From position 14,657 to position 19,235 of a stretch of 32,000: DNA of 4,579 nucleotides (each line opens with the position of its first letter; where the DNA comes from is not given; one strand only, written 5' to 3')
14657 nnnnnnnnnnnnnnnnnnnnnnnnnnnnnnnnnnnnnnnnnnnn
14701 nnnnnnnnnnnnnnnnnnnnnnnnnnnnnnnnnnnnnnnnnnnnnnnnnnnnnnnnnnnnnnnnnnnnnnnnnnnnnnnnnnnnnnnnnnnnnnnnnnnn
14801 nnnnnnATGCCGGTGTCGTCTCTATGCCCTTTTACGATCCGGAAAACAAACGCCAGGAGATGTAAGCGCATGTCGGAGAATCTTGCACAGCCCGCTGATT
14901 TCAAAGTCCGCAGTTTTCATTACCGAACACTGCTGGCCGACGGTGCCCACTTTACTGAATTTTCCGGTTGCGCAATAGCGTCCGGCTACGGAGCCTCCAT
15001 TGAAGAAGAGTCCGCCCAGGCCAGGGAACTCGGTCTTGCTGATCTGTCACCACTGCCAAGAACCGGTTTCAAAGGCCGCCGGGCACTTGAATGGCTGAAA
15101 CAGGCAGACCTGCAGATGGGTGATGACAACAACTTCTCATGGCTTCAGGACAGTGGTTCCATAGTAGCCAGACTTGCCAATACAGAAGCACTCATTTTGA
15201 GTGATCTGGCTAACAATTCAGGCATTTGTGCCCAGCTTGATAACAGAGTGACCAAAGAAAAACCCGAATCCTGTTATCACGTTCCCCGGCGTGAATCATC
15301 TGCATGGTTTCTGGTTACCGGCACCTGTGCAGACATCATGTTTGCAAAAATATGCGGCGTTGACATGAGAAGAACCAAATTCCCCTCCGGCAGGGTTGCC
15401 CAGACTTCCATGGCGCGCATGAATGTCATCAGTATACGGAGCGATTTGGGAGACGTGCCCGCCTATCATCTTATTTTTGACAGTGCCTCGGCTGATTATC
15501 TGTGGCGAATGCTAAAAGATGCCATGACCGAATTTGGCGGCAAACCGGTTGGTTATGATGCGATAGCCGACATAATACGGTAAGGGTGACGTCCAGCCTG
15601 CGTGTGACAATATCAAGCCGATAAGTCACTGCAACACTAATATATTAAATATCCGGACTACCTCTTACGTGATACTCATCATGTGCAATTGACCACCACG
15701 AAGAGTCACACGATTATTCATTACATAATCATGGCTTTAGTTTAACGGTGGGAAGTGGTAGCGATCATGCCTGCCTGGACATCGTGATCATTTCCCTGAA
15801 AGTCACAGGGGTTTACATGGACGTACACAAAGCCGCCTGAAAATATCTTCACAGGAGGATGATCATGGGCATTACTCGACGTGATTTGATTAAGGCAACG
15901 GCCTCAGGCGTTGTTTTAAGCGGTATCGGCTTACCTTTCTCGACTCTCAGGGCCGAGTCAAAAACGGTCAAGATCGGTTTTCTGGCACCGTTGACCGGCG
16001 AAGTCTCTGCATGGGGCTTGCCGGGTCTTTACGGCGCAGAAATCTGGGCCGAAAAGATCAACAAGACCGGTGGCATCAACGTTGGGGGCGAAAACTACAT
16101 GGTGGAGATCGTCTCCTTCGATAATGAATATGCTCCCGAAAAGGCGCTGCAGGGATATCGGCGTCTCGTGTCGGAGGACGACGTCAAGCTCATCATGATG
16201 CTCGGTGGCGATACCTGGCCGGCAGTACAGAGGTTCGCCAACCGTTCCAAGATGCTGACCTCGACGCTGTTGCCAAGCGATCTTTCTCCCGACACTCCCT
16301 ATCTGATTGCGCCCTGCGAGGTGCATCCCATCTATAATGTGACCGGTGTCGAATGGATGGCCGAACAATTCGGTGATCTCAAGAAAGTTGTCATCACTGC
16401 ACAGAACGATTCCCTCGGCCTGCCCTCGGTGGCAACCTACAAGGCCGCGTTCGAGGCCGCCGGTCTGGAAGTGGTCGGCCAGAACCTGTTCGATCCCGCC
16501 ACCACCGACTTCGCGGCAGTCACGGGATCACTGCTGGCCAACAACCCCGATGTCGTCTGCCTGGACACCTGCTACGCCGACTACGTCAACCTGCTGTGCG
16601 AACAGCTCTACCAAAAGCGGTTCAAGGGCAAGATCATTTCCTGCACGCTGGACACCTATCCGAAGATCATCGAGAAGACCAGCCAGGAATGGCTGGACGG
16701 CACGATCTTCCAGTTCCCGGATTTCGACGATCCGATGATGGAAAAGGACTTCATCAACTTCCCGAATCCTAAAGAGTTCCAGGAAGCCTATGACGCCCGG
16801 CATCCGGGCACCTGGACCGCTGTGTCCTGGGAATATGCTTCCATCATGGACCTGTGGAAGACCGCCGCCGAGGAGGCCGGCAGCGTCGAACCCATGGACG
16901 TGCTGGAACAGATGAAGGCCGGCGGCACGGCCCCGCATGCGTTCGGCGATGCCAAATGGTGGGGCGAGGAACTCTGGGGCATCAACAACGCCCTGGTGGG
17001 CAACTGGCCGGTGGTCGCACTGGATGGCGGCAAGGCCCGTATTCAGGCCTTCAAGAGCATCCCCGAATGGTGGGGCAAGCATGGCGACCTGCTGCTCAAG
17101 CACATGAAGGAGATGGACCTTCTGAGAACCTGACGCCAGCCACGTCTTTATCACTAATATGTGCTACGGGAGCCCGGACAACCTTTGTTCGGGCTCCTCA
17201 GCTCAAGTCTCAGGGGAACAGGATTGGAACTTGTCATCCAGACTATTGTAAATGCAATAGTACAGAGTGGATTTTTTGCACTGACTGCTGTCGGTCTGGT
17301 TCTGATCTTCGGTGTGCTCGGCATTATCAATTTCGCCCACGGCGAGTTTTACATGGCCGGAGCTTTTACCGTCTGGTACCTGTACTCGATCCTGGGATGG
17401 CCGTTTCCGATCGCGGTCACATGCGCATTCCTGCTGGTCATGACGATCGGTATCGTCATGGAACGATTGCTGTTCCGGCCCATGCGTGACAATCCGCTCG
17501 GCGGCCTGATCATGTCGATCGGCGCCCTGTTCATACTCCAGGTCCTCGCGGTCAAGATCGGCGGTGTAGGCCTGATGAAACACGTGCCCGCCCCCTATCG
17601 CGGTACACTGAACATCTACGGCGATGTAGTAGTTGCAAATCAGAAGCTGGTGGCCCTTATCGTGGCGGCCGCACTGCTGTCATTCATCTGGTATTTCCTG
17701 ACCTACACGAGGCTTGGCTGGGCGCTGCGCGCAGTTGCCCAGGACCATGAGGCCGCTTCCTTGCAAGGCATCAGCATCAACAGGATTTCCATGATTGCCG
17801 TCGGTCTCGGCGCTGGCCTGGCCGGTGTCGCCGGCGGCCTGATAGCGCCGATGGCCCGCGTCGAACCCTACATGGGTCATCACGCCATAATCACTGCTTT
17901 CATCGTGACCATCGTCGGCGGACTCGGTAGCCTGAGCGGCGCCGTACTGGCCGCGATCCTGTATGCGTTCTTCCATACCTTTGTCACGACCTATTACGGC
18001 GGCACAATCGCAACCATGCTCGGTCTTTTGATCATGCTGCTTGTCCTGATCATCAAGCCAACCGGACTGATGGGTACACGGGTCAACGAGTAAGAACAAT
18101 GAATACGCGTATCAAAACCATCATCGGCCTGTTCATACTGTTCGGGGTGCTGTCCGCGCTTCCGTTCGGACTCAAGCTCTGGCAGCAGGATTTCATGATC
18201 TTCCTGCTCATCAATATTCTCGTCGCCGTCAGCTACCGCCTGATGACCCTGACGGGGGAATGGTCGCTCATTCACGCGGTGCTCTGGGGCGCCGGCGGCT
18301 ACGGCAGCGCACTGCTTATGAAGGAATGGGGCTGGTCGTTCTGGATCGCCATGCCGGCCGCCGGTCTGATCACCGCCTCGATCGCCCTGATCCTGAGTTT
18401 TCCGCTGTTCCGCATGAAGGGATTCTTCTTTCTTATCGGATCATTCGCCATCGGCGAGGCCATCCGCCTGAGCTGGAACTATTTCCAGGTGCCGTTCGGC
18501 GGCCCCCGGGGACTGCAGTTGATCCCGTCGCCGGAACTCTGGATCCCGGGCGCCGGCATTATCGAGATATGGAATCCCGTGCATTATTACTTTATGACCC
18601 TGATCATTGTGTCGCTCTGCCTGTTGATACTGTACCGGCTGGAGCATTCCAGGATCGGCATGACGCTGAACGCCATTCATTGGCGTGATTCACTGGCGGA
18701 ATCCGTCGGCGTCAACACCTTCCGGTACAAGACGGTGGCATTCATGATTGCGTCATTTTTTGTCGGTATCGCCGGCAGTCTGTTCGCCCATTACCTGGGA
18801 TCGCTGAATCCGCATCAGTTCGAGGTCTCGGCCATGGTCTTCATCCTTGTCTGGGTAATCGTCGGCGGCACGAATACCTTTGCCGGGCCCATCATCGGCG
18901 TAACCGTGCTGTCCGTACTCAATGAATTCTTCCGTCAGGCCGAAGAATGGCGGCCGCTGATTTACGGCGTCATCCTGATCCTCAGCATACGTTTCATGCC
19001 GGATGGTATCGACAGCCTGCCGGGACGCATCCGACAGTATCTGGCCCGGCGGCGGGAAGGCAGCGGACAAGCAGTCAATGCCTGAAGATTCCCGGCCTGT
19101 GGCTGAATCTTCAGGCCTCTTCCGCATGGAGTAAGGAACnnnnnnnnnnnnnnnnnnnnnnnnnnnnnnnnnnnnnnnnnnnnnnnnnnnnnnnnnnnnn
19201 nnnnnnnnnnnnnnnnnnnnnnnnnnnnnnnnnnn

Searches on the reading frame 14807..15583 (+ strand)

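Call 8: search_protein_families(library=ncbifam, proteins=[window:14807-15583:+])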
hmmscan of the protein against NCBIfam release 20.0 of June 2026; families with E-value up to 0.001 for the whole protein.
window:14807-15583:+ (258 aa): 2 families
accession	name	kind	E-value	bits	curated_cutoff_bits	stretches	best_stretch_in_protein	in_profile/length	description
NF001567.0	PRK00389.1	subfamily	1.9e-05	23.8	300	1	43-251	13-223/359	glycine cleavage system aminomethyltransferase GcvT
TIGR01375.1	soxG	subfamily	0.00014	21.7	143.95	1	120-242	36-152/152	sarcosine oxidase subunit gamma family protein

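Call 10: search_protein_families(library=pfam, proteins=[window:14807-15583:+], max_evalue=0.01)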
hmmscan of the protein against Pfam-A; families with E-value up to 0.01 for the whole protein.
window:14807-15583:+ (258 aa): 1 family
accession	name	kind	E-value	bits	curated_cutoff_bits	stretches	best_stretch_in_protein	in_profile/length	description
PF01571.26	GCV_T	-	9.6e-14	51.7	25.6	1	39-253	2-225/255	Aminomethyltransferase folate-binding domain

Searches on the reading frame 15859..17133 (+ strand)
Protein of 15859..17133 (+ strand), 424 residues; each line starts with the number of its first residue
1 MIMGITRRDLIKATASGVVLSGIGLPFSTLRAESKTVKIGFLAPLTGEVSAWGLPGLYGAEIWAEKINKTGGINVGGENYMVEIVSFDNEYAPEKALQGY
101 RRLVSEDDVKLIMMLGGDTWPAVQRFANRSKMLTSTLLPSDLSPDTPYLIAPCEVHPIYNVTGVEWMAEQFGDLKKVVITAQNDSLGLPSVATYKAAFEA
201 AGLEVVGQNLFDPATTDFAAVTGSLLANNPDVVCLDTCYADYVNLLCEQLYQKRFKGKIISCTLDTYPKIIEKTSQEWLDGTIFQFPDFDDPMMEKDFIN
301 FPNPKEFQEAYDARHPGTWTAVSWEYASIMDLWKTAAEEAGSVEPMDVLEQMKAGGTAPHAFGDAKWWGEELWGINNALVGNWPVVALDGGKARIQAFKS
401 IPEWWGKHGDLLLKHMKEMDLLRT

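Call 8: search_protein_families(library=ncbifam, proteins=[window:15859-17133:+])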
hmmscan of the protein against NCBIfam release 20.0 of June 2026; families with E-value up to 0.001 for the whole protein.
window:15859-17133:+ (424 aa): 2 families
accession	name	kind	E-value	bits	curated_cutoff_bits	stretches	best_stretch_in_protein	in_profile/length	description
NF011933.0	PRK15404.1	subfamily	1.1e-08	34.5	477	1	30-367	20-344/370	high-affinity branched-chain amino acid ABC transporter substrate-binding protein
TIGR03669.1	urea_ABC_arch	equivalog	1.1e-07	31.2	494.8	1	37-355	1-308/375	urea ABC transporter substrate-binding protein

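Call 10: search_protein_families(library=pfam, proteins=[window:15859-17133:+], max_evalue=0.01)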
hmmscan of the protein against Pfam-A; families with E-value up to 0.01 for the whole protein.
window:15859-17133:+ (424 aa): 3 families
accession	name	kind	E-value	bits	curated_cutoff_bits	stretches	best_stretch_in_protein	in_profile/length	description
PF13458.12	Peripla_BP_6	-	3e-47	162.4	31.7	1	36-387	1-337/343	Periplasmic binding protein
PF13433.12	Peripla_BP_5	-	7.9e-08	32.2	27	1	163-353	124-307/363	Periplasmic binding protein domain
PF13407.12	Peripla_BP_4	-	0.0052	16.8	35.1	0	164-287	111-239/258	Periplasmic binding protein domain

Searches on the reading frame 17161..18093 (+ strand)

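Call 8: search_protein_families(library=ncbifam, proteins=[window:17161-18093:+])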
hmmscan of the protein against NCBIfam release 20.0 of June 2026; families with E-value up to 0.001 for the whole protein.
window:17161-18093:+ (310 aa): 6 families
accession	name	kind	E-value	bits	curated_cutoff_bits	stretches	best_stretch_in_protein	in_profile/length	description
TIGR03409.1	urea_trans_UrtB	equivalog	2.2e-52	178.6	250.3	1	27-307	2-289/291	urea ABC transporter permease subunit UrtB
TIGR03622.1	urea_t_UrtB_arc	equivalog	1.6e-36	126.1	374.25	1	37-305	12-278/284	urea ABC transporter, permease protein UrtB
NF008011.0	PRK10740.1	equivalog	8.3e-28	97.9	379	1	25-306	8-302/308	high-affinity branched-chain amino acid ABC transporter permease LivH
TIGR03408.1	urea_trans_UrtC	equivalog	4e-11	43.2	296.2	1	161-305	164-312/313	urea ABC transporter permease subunit UrtC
NF008450.0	PRK11301.1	subfamily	6.5e-09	35.7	366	1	161-306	264-408/418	high-affinity branched-chain amino acid ABC transporter permease LivM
TIGR03727.1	urea_t_UrtC_arc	equivalog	4.7e-05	22.5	575.55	1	163-304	195-338/369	urea ABC transporter, permease protein UrtC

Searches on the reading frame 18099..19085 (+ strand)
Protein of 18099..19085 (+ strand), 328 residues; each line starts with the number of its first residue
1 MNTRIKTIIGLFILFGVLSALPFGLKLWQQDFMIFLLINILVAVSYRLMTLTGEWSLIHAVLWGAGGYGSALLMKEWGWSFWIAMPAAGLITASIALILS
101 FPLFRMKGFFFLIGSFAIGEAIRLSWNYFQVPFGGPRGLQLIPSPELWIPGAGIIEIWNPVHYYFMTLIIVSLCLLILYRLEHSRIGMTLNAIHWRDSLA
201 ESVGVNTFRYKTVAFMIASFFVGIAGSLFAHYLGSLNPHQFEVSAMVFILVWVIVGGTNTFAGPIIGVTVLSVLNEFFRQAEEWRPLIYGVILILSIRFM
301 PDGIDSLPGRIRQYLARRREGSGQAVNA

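Call 8: search_protein_families(library=ncbifam, proteins=[window:18099-19085:+])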
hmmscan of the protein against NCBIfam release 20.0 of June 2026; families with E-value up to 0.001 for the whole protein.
window:18099-19085:+ (328 aa): 11 families
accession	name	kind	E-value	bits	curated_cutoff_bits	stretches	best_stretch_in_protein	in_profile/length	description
NF008450.0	PRK11301.1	subfamily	1.7e-36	126.6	366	2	161-304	262-405/418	high-affinity branched-chain amino acid ABC transporter permease LivM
TIGR03408.1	urea_trans_UrtC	equivalog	1.9e-27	96.8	296.2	1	80-306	87-312/313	urea ABC transporter permease subunit UrtC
TIGR03727.1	urea_t_UrtC_arc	equivalog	1.8e-15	56.7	575.55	1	125-318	159-352/369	urea ABC transporter, permease protein UrtC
TIGR03409.1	urea_trans_UrtB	equivalog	2.6e-13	50.3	250.3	1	33-310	12-291/291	urea ABC transporter permease subunit UrtB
TIGR03622.1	urea_t_UrtB_arc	equivalog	1.3e-09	37.8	374.25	1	40-307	19-279/284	urea ABC transporter, permease protein UrtB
NF008011.0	PRK10740.1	equivalog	4.2e-08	33.2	379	1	170-306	166-301/308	high-affinity branched-chain amino acid ABC transporter permease LivH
NF040906.3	GguB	equivalog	2.4e-07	30.3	450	1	168-299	229-368/375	multiple monosaccharide ABC transporter permease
NF011961.0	PRK15432.1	equivalog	0.00019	20.8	388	1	157-298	151-302/344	autoinducer 2 ABC transporter permease LsrC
NF007014.0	PRK09478.1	equivalog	0.00022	20.6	386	1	165-297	187-325/336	galactose/methyl galactoside ABC transporter permease MglC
NF007067.0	PRK09512.1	equivalog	0.00038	19.8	398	1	160-276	173-290/321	ribose ABC transporter permease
NF007252.0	PRK09699.1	equivalog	0.00085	18.7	396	1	168-264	183-276/326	D-allose ABC transporter permease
